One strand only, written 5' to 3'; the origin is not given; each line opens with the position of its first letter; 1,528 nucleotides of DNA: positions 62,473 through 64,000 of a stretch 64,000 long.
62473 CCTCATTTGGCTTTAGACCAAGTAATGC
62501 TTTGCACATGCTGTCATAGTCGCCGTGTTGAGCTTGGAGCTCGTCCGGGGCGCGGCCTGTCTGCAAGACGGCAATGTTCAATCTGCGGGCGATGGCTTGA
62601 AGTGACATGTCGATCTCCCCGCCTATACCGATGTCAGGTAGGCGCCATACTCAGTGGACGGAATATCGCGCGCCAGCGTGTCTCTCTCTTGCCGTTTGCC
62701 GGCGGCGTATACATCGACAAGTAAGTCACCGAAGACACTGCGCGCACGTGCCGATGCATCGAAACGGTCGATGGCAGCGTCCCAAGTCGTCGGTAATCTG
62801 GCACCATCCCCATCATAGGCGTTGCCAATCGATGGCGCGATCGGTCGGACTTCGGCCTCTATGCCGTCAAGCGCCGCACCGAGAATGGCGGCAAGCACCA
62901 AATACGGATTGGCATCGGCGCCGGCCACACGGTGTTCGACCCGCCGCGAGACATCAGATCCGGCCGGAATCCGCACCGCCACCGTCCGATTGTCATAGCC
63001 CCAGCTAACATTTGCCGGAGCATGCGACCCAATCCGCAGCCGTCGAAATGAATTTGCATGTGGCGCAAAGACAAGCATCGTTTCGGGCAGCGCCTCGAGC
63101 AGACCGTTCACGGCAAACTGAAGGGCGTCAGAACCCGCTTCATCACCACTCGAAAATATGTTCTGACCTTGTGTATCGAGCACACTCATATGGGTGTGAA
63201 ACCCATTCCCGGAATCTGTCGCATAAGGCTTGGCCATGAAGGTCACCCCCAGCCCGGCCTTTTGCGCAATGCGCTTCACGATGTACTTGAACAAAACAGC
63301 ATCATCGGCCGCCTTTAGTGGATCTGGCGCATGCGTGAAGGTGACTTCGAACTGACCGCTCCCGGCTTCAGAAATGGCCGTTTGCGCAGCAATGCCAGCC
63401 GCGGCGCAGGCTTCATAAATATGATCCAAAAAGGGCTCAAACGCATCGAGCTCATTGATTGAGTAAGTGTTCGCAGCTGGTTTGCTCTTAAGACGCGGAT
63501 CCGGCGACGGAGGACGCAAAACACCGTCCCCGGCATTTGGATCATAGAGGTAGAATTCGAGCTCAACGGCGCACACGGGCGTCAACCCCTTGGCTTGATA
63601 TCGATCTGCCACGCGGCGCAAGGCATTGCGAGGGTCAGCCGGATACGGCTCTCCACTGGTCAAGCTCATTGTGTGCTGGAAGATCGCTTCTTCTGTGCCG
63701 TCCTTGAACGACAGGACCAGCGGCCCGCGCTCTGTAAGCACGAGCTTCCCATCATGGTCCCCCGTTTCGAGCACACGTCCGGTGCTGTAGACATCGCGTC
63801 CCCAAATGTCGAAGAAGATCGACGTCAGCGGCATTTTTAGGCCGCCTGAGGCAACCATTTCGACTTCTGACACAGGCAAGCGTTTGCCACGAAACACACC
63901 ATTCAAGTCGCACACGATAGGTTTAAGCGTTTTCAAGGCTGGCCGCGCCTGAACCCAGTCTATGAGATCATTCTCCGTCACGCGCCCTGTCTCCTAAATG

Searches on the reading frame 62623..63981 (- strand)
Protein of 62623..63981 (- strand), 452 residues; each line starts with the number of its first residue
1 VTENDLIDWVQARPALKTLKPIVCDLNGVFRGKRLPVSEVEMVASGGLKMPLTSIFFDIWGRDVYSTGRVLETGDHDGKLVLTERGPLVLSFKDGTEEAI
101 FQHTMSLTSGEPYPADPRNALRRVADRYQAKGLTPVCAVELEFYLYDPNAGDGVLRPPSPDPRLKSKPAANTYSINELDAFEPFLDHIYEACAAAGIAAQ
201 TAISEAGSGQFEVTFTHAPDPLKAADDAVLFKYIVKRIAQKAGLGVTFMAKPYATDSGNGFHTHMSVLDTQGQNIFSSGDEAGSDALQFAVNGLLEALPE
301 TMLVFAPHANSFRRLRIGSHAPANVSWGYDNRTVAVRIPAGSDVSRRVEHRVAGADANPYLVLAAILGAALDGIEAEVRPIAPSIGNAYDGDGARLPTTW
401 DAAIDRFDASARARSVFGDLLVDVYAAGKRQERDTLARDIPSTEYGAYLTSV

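Call 39: search_protein_families(library=pfam, proteins=[window:62623-63981:-], max_evalue=0.001)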
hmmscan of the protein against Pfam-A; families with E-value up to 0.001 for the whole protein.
window:62623-63981:- (452 aa): 1 family
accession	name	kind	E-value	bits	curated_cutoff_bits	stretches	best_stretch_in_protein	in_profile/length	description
PF00120.29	Gln-synt_C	-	2.5e-97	326.5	24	1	115-447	2-343/344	Glutamine synthetase, catalytic domain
